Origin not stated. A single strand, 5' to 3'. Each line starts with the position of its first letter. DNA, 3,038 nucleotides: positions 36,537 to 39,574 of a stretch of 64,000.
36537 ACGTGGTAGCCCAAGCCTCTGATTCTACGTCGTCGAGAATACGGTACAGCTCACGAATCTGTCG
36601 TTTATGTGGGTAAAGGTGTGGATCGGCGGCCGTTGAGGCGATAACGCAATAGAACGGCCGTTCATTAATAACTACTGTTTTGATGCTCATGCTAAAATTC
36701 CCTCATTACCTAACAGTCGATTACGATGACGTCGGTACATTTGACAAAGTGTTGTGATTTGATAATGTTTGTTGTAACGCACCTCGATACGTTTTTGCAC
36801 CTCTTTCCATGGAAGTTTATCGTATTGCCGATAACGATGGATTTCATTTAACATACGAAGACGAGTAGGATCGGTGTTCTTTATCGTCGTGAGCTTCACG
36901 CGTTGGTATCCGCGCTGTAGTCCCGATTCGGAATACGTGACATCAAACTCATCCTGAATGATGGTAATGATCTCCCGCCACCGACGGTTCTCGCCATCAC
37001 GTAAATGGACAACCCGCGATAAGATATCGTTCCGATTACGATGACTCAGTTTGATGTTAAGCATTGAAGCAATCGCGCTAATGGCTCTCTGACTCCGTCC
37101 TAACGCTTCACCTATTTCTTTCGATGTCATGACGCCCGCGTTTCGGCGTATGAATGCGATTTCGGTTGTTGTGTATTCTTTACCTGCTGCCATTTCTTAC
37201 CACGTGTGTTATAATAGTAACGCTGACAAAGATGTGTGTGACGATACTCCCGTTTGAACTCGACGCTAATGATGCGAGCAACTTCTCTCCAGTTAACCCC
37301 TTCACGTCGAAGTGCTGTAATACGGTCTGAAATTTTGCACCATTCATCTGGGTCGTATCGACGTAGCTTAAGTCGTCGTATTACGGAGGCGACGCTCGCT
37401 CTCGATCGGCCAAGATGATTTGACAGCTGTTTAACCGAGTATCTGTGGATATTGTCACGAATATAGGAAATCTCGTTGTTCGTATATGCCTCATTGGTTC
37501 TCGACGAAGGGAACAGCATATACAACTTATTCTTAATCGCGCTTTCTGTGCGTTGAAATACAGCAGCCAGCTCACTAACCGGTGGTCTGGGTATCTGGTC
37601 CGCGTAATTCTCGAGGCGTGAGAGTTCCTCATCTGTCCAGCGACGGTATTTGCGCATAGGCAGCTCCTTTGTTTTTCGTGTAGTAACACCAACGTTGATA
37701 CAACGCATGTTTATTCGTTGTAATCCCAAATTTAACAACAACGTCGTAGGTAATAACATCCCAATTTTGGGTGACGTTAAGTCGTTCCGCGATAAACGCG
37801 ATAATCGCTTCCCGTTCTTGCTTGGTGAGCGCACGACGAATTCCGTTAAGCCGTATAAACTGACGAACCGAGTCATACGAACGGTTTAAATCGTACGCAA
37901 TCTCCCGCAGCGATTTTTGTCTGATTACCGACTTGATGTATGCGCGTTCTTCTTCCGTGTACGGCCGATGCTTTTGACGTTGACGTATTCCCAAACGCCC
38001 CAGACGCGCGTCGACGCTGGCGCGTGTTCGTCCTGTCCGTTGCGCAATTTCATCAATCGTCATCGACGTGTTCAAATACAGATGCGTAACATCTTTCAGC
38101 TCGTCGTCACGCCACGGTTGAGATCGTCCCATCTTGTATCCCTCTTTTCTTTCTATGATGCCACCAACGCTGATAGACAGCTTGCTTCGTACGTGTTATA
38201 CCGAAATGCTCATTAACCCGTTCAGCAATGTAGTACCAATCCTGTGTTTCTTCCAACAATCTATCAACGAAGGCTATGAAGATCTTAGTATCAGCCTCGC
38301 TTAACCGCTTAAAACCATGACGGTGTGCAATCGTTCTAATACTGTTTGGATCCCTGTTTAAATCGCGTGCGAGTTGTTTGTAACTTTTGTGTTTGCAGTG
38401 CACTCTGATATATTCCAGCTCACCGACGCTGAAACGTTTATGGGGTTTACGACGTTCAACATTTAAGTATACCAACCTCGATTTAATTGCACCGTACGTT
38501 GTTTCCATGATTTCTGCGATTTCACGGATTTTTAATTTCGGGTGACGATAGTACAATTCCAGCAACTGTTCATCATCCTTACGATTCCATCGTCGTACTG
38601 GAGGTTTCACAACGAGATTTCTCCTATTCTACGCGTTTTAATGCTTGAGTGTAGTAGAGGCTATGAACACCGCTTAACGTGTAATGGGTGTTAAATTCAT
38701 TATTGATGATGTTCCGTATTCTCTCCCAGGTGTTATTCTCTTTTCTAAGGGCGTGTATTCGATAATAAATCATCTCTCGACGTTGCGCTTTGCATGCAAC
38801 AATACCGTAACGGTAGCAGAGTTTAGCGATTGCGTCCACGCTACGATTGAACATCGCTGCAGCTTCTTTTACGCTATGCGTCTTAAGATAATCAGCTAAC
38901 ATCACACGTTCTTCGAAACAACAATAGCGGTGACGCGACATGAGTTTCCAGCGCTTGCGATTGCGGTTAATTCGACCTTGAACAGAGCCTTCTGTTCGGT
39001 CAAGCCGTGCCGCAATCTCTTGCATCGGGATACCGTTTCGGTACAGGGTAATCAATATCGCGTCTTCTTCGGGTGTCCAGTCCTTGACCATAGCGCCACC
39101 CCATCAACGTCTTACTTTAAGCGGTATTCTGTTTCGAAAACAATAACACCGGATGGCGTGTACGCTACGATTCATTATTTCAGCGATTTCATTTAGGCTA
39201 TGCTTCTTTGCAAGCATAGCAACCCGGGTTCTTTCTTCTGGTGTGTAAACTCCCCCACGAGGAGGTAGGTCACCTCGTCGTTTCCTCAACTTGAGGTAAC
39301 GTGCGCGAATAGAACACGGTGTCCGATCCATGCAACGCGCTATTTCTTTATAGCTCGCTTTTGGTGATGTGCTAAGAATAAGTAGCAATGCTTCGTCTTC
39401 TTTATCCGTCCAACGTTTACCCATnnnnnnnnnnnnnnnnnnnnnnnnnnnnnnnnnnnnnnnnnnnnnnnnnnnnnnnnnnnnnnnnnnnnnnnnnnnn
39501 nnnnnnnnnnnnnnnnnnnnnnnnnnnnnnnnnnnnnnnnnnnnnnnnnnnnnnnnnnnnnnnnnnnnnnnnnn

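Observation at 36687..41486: Tandem array of six Myb/SANT-like HTH paralogs in one operon with NAD-ligase and a GNAT acetyltransferase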

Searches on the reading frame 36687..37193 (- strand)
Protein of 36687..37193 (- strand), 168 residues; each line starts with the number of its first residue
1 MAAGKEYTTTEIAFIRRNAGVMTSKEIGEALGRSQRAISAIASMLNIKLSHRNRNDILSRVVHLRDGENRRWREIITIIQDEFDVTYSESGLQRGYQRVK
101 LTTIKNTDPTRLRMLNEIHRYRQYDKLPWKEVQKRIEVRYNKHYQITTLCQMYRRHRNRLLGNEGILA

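Call 3: search_protein_families(library=pfam, proteins=[window:36687-37193:-], max_evalue=1)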
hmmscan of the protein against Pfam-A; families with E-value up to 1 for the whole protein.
window:36687-37193:- (168 aa): 4 families
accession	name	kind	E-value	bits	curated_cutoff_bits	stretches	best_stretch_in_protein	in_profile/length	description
PF13592.12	HTH_33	-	0.0043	17.1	25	1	73-94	8-29/60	Winged helix-turn helix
PF21934.1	Yop-YscD_ppl_3rd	-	0.1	12.9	24.3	0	129-148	42-61/64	YscD/CdsD-like Bon-like domain 3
PF13412.12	HTH_24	-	0.11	12.5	21.9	0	14-41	11-37/48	Winged helix-turn-helix DNA-binding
PF04545.22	Sigma70_r4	-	0.26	11.3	24.1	1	22-41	21-40/50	Sigma-70, region 4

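Call 4: search_protein_families(library=phrogs, proteins=[window:36687-37193:-], max_evalue=0.1)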
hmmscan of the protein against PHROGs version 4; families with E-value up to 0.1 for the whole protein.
window:36687-37193:- (168 aa): 7 families
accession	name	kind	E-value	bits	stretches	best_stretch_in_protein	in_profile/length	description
phrog_323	-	transcription regulation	8.4e-10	39.7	1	3-121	145-270/319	transcriptional regulator, D5-like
phrog_14101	-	transcription regulation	1.1e-05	26.9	1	7-65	7-68/103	transcriptional regulator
phrog_9129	-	unknown function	0.013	16.5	1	9-65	73-128/184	-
phrog_16121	-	unknown function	0.029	15.6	0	5-40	3-38/124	-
phrog_704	-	DNA, RNA and nucleotide metabolism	0.069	13.2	1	18-118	17-107/390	DNA repair exonuclease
phrog_27481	-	unknown function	0.076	14.3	0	141-159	55-73/75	-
phrog_11013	-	unknown function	0.098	13.6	0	4-52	30-78/87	-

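Call 45: find_related_loci(query=window:36687-37193:-, collection=viral_contigs, flank=7000)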
Query window:36687-37193:- (168 aa) in viral_contigs; peptide patterns used: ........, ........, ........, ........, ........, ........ (x = any residue, [..] = any of these).
21 stretches matched a pattern; 2 encode a relative of the query (tblastn E <= 1e-3); 2 distinct loci.
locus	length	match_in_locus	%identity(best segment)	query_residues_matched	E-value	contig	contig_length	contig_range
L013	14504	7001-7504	100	1-168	2e-113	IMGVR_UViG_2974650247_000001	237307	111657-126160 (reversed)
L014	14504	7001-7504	97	1-168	2e-109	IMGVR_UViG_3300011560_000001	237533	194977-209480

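Call 78: search_protein_families(library=padloc, proteins=[window:36687-37193:-], max_evalue=0.01)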
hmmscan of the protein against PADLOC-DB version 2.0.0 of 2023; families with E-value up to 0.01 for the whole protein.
window:36687-37193:- (168 aa): 0 families

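Call 80: predict_structure(alignment_id=A4)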
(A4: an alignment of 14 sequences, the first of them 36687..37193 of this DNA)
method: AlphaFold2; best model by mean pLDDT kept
length: 168 residues; sequences in the alignment: 14
mean_pLDDT: 78.8   pTM: 0.49
mean pLDDT of the five models: 78.8, 78.1, 77.1, 76.2, 68.2
residues with pLDDT >= 90: 20; 70-90: 119; 50-70: 20; < 50: 9
segments of 3 or more residues with pLDDT < 50: 1-3, 163-168
pLDDT, mean of each block of 10 residues (from residue 1): 66 85 83 84 79 72 79 86 77 79 65 83 87 93 91 80 45
secondary structure, 60 per line:
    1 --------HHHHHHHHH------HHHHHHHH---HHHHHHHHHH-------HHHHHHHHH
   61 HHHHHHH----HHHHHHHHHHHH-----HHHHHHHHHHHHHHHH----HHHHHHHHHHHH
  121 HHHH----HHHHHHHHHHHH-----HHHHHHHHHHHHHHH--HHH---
elements in order: H9-17 H24-31 H35-44 H52-67 H72-83 H89-104 H109-124 H129-140 H146-160

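Call 91: search_protein_families(library=ncbifam, proteins=[window:36687-37193:-], max_evalue=0.01)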
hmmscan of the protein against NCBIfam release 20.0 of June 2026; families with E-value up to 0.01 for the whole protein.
window:36687-37193:- (168 aa): 0 families

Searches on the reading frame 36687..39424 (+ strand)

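Call 12: search_protein_families(library=pfam, proteins=[L001:10743-11450:-, L001:8001-8444:-], max_evalue=0.1)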
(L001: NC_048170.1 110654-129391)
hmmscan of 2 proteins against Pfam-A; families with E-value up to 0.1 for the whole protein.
L001:10743-11450:- (235 aa): 0 families

L001:8001-8444:- (147 aa): 2 families
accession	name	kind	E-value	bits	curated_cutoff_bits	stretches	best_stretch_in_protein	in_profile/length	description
PF13592.12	HTH_33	-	0.0028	17.7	25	0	52-73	8-29/60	Winged helix-turn helix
PF21934.1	Yop-YscD_ppl_3rd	-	0.064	13.5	24.3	0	108-127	42-61/64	YscD/CdsD-like Bon-like domain 3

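Call 43: search_protein_families(library=phrogs, proteins=[L001:10743-11450:-], max_evalue=0.01)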
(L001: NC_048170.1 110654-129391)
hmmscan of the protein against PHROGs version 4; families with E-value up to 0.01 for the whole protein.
L001:10743-11450:- (235 aa): 0 families

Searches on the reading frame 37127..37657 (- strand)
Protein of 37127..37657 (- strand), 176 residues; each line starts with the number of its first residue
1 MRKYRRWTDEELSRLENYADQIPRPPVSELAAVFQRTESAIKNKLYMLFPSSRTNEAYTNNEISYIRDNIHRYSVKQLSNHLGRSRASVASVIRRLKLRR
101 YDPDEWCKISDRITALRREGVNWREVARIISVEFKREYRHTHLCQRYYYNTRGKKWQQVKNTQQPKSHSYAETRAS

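Call 3: search_protein_families(library=pfam, proteins=[window:37127-37657:-], max_evalue=1)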
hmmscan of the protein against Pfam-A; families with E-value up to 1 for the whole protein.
window:37127-37657:- (176 aa): 11 families
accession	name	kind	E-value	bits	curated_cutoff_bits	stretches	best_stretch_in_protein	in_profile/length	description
PF17762.8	HTH_ParB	-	0.0031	18.1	22.6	1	73-99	21-47/102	ParB HTH domain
PF13921.12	Myb_DNA-bind_6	-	0.0042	17.7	22.9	0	7-63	1-57/60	Myb-like DNA-binding domain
PF13936.12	HTH_38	-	0.0072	16.5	27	1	73-95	21-43/44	Helix-turn-helix domain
PF13384.12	HTH_23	-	0.013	15.8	24.6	0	72-96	17-41/50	Homeodomain-like domain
PF19187.6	HTH_PafC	-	0.022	15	32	1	17-50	11-44/115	PafC helix-turn-helix domain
PF13730.12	HTH_36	-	0.024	14.9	25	1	74-99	27-52/55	Helix-turn-helix domain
PF13518.12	HTH_28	-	0.026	15.1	25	1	71-96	11-36/52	Helix-turn-helix domain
PF00249.37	Myb_DNA-binding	-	0.026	15.1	24.4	1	6-48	3-45/46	Myb-like DNA-binding domain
PF09892.16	DUF2119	-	0.047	13.5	30.5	1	104-172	15-78/188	Uncharacterized protein conserved in archaea (DUF2119)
PF01047.28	MarR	-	0.098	13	24.6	1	74-96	19-41/59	MarR family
PF01418.23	HTH_6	-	0.2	12.1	28.3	1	67-97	29-59/77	Helix-turn-helix domain, rpiR family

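Call 4: search_protein_families(library=phrogs, proteins=[window:37127-37657:-], max_evalue=0.1)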
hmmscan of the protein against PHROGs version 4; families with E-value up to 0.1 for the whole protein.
window:37127-37657:- (176 aa): 6 families
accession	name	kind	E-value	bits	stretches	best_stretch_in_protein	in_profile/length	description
phrog_323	-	transcription regulation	1.9e-18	68.1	1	2-158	92-251/319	transcriptional regulator, D5-like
phrog_14101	-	transcription regulation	0.00029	22.4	0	58-122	7-73/103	transcriptional regulator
phrog_11013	-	unknown function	0.00039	21.3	0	53-99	28-74/87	-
phrog_1891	-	DNA, RNA and nucleotide metabolism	0.006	17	1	7-152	4-124/255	HNH endonuclease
phrog_16121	-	unknown function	0.0091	17.2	1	57-91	4-38/124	-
phrog_3092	-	unknown function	0.011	16.6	1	84-167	132-211/215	-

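Call 78: search_protein_families(library=padloc, proteins=[window:37127-37657:-], max_evalue=0.01)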
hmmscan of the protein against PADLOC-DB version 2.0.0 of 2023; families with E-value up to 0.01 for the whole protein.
window:37127-37657:- (176 aa): 1 family
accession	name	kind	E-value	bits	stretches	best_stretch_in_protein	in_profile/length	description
PDLC04133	mad1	-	0.0092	14.3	0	72-98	5-31/60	mads_1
